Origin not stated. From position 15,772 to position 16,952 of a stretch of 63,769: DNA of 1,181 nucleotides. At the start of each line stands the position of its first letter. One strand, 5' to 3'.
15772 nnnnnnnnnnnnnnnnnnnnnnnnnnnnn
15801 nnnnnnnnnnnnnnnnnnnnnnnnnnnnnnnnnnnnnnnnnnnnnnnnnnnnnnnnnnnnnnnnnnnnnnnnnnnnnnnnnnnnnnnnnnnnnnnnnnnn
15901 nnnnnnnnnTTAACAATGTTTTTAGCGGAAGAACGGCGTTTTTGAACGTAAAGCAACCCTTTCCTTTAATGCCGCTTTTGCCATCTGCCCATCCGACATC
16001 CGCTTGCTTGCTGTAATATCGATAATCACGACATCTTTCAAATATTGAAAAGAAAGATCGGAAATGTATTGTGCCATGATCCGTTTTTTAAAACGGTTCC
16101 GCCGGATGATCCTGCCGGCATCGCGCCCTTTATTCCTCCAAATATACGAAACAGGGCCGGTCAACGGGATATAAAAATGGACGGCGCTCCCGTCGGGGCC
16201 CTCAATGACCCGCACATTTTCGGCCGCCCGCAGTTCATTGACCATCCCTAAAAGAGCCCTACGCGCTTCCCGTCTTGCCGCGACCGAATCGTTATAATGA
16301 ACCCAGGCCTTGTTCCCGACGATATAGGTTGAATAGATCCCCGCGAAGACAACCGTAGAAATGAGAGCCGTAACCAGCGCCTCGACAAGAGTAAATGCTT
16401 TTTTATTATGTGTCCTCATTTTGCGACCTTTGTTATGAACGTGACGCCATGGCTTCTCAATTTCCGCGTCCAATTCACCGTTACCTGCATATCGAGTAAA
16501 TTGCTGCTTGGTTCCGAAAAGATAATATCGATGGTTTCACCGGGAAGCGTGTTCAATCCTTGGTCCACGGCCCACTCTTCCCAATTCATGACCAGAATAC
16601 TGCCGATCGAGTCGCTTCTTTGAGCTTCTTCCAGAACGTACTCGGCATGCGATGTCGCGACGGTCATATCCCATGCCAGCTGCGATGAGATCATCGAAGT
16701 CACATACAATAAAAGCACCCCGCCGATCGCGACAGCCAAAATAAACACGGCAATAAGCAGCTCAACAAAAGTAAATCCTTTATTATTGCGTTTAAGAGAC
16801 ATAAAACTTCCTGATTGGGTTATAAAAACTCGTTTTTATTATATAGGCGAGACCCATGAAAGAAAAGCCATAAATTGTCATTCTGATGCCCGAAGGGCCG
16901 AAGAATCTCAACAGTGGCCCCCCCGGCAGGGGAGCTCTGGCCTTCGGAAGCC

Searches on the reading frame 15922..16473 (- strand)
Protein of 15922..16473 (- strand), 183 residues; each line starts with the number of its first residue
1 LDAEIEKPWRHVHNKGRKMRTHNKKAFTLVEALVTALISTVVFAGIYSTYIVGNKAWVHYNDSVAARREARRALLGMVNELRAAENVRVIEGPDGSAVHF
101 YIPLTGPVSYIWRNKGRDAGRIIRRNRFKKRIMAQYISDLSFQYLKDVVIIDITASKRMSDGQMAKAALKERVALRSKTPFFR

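Call 7: search_protein_families(library=pfam, proteins=[window:15922-16473:-], max_evalue=0.01)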
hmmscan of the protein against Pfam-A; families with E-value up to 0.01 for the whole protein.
window:15922-16473:- (183 aa): 1 family
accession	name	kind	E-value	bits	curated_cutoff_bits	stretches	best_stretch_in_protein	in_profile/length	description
PF07963.17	N_methyl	-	3.5e-05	23.6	21.2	1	22-47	2-27/27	Prokaryotic N-terminal methylation motif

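Call 70: search_protein_families(library=ncbifam, proteins=[window:15922-16473:-], max_evalue=0.01)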
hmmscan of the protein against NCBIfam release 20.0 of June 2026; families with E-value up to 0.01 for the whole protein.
window:15922-16473:- (183 aa): 1 family
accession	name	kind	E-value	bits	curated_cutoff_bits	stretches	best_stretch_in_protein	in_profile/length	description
TIGR02599.1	TIGR02599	subfamily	0.0047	16.2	256.5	1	26-85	1-60/361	Verru_Chthon cassette protein C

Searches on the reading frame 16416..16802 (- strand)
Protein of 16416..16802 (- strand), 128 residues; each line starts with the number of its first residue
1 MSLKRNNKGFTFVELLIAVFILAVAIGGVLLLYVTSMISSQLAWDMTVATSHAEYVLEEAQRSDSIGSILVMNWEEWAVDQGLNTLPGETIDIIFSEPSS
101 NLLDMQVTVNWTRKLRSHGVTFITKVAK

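Call 7: search_protein_families(library=pfam, proteins=[window:16416-16802:-], max_evalue=0.01)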
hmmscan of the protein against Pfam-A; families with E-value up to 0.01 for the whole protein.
window:16416-16802:- (128 aa): 1 family
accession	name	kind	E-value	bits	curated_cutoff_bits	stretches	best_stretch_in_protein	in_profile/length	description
PF07963.17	N_methyl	-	1.3e-08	34.5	21.2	1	4-30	1-27/27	Prokaryotic N-terminal methylation motif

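Call 70: search_protein_families(library=ncbifam, proteins=[window:16416-16802:-], max_evalue=0.01)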
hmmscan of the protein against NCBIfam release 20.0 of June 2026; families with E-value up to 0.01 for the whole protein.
window:16416-16802:- (128 aa): 5 families
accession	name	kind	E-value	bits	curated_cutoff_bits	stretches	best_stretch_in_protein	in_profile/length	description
NF041013.1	T4P_ComGE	equivalog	3e-05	24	49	1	5-65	1-61/83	competence type IV pilus minor pilin ComGE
TIGR02523.1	type_IV_pilV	equivalog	0.00096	19.7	52.2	1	8-59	2-53/139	type IV pilus modification protein PilV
TIGR02532.1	IV_pilin_GFxxxE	domain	0.0015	18.3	16.3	1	8-29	2-23/24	prepilin-type N-terminal cleavage/methylation domain-containing protein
NF038304.1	EPS_HpsC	equivalog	0.0053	16.4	200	1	3-40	16-52/318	hormogonium polysaccharide secretion pseudopilin HpsC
NF047828.1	T3SSXpsI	equivalog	0.0094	16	150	0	8-61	2-55/132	type II secretion system protein XpsI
